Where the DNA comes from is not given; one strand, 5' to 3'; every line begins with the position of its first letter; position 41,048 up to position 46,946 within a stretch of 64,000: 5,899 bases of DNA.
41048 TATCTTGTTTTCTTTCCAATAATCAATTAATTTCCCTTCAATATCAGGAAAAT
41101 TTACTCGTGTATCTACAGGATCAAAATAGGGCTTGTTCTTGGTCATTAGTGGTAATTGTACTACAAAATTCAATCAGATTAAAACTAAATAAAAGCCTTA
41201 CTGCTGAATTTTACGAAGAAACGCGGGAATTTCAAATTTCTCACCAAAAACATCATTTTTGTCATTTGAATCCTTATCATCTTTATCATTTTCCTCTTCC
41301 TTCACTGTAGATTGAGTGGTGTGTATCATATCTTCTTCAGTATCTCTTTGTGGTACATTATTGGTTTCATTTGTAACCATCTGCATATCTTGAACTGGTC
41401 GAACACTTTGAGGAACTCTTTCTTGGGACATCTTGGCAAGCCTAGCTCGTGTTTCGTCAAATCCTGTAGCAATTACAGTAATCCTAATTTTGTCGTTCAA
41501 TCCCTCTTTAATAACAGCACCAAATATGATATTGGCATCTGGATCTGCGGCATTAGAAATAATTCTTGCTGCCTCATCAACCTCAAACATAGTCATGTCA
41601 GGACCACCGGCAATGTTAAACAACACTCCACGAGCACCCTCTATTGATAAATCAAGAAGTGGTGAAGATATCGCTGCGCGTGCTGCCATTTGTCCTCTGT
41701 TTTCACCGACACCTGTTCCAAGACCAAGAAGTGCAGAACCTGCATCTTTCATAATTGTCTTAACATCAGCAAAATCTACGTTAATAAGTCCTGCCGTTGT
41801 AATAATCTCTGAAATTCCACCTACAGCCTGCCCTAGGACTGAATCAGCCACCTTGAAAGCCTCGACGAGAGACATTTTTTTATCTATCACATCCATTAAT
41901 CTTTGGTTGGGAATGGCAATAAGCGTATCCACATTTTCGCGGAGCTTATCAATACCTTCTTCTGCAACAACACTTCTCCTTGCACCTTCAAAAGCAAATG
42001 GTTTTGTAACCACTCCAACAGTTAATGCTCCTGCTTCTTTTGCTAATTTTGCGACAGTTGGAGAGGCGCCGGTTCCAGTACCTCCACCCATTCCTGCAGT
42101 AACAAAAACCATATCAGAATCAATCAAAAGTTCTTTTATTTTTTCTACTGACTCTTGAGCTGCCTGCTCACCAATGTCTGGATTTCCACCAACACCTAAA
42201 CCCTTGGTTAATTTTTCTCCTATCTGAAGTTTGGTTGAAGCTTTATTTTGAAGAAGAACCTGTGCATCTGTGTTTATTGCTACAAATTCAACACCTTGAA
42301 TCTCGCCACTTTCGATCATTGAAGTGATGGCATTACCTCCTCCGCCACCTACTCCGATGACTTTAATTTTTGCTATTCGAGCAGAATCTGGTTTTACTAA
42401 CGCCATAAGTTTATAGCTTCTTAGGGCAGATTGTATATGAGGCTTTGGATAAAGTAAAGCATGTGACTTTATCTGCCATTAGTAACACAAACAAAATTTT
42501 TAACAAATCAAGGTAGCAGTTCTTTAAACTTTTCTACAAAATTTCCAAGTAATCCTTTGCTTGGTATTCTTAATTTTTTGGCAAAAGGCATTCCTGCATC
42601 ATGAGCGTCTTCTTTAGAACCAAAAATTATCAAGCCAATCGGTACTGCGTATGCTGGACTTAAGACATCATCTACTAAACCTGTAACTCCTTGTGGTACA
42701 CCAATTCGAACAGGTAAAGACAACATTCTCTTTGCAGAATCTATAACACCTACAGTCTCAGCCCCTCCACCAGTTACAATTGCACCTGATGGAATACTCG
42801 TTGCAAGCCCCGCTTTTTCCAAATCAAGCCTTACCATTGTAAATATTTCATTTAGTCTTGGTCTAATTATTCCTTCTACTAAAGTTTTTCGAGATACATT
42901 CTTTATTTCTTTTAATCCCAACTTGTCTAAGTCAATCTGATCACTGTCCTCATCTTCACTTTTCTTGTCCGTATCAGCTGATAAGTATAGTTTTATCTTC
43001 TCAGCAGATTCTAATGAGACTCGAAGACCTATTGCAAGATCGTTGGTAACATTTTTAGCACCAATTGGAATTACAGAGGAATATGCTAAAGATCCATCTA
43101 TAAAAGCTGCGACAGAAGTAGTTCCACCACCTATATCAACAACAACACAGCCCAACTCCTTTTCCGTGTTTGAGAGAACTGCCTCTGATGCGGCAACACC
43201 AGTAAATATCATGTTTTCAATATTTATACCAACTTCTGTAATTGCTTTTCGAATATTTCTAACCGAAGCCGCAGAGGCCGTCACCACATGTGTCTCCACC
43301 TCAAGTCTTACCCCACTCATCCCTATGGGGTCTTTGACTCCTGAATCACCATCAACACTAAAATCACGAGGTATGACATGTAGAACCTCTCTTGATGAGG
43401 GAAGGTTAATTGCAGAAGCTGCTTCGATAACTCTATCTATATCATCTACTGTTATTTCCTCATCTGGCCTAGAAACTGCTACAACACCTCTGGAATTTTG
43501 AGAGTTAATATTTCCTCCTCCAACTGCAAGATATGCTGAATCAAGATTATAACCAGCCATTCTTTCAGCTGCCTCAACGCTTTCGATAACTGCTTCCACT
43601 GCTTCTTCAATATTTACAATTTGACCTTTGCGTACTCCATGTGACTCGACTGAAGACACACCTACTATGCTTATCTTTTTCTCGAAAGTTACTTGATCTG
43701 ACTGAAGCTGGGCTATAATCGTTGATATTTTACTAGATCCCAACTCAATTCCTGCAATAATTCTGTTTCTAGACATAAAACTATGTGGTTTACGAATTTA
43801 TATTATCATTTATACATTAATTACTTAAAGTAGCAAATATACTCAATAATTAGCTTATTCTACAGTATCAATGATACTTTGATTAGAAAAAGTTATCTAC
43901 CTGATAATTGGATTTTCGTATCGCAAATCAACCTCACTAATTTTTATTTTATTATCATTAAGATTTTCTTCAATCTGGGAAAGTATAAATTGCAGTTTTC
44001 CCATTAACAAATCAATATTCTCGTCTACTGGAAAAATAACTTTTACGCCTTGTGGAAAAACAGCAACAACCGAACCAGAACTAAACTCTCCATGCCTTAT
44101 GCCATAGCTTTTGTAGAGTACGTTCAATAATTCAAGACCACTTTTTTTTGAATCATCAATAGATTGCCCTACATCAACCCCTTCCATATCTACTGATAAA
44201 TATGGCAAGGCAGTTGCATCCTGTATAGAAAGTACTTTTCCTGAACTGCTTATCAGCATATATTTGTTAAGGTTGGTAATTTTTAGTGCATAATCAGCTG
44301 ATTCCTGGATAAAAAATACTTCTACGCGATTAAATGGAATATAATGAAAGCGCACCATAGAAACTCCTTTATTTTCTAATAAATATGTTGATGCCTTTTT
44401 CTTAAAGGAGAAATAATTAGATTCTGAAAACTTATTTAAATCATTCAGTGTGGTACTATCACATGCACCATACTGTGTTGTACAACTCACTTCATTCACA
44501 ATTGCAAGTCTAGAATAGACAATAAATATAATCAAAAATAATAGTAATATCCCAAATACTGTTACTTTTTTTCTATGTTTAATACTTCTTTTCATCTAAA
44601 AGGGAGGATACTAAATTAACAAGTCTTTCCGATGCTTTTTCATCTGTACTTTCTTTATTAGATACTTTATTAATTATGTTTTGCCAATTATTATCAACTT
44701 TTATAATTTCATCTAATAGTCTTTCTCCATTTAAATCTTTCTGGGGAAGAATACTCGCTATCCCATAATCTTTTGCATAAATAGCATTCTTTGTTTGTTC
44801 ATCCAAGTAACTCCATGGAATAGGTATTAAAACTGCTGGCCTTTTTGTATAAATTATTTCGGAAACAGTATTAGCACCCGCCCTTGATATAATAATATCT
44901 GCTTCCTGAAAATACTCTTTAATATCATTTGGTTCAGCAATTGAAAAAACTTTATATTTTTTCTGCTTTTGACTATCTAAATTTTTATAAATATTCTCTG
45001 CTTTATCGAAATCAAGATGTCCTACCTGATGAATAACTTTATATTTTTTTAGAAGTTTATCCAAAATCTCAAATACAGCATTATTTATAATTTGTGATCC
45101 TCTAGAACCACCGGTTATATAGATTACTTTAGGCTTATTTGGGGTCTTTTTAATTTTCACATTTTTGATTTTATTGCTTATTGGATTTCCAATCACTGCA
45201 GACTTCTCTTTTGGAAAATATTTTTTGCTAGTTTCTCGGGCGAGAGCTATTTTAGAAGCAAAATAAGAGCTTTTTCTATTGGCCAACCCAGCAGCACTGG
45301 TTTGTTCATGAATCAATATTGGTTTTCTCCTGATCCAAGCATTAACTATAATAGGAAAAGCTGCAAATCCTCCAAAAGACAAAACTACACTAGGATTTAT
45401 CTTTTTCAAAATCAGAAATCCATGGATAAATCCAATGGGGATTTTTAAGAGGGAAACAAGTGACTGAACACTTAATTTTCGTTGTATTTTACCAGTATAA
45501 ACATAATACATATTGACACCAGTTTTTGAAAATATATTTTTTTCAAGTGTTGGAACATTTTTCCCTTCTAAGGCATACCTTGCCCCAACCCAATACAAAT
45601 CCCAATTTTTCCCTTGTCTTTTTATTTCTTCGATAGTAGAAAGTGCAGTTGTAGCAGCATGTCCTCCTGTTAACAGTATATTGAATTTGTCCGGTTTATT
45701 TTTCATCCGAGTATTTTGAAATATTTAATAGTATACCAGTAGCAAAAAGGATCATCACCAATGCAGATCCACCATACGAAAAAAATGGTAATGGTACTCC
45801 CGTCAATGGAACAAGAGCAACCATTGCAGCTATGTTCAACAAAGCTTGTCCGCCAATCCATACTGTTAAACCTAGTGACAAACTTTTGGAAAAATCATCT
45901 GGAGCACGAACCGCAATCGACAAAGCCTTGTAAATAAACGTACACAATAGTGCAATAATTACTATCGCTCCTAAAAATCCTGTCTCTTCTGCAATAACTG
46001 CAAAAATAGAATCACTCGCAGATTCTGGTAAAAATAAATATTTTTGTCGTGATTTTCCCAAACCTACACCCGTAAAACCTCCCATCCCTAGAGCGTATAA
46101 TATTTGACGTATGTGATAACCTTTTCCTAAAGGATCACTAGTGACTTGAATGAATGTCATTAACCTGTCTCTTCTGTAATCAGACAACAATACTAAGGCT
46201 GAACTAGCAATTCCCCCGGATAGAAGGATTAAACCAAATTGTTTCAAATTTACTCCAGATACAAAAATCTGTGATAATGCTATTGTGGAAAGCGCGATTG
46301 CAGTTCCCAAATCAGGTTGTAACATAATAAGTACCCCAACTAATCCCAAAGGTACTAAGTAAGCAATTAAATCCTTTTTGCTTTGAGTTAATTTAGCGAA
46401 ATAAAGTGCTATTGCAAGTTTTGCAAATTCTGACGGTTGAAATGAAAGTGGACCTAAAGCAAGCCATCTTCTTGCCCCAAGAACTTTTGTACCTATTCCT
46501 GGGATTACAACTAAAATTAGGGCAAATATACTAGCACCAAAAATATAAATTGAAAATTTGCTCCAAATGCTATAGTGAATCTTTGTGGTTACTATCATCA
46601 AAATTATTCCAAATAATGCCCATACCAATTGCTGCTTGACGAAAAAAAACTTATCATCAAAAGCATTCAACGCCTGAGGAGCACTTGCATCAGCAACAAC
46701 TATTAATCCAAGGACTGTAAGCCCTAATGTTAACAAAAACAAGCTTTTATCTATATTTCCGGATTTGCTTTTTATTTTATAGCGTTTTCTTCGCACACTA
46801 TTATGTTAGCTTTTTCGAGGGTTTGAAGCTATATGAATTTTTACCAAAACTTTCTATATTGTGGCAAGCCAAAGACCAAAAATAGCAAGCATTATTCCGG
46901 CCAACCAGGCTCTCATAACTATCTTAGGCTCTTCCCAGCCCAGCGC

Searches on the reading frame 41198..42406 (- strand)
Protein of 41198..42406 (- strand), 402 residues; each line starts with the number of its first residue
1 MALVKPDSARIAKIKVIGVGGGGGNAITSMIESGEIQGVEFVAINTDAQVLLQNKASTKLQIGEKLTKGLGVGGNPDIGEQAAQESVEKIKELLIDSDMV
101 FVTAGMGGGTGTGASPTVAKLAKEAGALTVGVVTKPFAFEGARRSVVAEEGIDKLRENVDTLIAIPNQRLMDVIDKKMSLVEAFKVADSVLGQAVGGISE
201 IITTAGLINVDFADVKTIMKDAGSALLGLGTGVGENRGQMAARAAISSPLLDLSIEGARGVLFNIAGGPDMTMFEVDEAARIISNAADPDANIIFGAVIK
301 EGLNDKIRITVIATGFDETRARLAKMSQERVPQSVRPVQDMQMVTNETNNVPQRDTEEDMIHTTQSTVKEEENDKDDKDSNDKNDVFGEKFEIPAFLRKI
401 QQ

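Call 73: search_protein_families(library=pfam, proteins=[window:41198-42406:-], max_evalue=0.001)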
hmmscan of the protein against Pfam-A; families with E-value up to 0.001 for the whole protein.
window:41198-42406:- (402 aa): 2 families
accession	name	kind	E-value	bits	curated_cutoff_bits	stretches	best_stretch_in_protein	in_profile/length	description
PF00091.31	Tubulin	-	2.3e-49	168.7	33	1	13-174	1-189/190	Tubulin/FtsZ family, GTPase domain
PF12327.13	FtsZ_C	-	4.2e-35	120.4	27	1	223-317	1-95/95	FtsZ family, C-terminal domain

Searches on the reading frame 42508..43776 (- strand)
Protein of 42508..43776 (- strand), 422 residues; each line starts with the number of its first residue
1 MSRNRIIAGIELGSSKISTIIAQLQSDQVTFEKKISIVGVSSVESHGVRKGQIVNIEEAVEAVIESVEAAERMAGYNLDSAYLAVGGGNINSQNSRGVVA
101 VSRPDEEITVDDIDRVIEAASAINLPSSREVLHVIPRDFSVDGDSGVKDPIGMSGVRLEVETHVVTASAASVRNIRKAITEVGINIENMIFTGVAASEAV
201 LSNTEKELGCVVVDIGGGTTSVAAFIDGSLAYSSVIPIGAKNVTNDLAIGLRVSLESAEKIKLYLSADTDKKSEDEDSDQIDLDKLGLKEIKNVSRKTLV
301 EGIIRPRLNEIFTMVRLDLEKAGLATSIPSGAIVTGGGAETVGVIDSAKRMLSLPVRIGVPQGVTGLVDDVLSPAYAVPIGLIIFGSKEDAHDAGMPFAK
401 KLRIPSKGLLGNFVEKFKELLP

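Call 73: search_protein_families(library=pfam, proteins=[window:42508-43776:-], max_evalue=0.001)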
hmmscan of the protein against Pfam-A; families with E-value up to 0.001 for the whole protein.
window:42508-43776:- (422 aa): 5 families
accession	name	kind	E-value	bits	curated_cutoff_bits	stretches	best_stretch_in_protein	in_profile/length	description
PF14450.12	FtsA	-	2.7e-34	118.7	31.8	2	211-381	1-127/127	Cell division protein FtsA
PF02491.25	SHS2_FTSA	-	6.5e-31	107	25.4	1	87-166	1-79/79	SHS2 domain inserted in FTSA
PF06723.19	MreB_Mbl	-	1.1e-07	31.4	27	1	173-359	110-304/327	MreB/Mbl protein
PF06277.17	EutA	-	1.5e-05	24.6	27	1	182-247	119-182/475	Ethanolamine utilisation protein EutA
PF00022.25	Actin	-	0.00015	21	27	1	136-273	92-204/410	Actin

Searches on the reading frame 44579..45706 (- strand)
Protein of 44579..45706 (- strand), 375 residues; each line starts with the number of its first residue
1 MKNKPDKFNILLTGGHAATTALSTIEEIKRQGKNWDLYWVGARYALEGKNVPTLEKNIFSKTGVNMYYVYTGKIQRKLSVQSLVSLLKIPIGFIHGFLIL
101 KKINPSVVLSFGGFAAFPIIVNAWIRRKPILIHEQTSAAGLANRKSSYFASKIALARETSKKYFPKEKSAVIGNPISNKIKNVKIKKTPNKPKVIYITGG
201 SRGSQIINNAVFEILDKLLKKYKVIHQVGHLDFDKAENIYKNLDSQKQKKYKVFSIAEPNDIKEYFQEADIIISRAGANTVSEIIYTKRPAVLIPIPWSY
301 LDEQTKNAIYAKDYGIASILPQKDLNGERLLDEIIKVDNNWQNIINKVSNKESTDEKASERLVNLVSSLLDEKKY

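Call 73: search_protein_families(library=pfam, proteins=[window:44579-45706:-], max_evalue=0.001)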
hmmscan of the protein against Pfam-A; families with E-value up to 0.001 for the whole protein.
window:44579-45706:- (375 aa): 2 families
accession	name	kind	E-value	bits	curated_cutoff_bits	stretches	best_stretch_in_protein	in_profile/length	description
PF04101.22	Glyco_tran_28_C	-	2.3e-31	109.5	22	1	194-361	1-165/166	Glycosyltransferase family 28 C-terminal domain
PF03033.26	Glyco_transf_28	-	3e-16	60.2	26.2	1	21-154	15-138/139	Glycosyltransferase family 28 N-terminal domain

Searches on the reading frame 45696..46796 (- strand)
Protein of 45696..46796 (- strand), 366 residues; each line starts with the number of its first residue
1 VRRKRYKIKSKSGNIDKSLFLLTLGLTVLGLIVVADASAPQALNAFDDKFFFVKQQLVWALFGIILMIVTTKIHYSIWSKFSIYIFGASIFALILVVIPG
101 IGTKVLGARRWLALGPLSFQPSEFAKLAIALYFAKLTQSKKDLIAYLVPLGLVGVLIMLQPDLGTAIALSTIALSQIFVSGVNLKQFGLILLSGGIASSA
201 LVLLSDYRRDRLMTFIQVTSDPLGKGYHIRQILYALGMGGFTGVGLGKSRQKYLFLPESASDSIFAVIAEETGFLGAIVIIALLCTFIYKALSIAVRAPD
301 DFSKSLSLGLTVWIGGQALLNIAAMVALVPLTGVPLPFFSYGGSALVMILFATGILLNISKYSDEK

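Call 73: search_protein_families(library=pfam, proteins=[window:45696-46796:-], max_evalue=0.001)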
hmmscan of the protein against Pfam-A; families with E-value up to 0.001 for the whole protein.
window:45696-46796:- (366 aa): 1 family
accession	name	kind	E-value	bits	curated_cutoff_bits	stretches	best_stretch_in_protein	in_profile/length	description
PF01098.24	FTSW_RODA_SPOVE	-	7.1e-99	331.6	26.4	1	19-363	3-354/356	Cell cycle protein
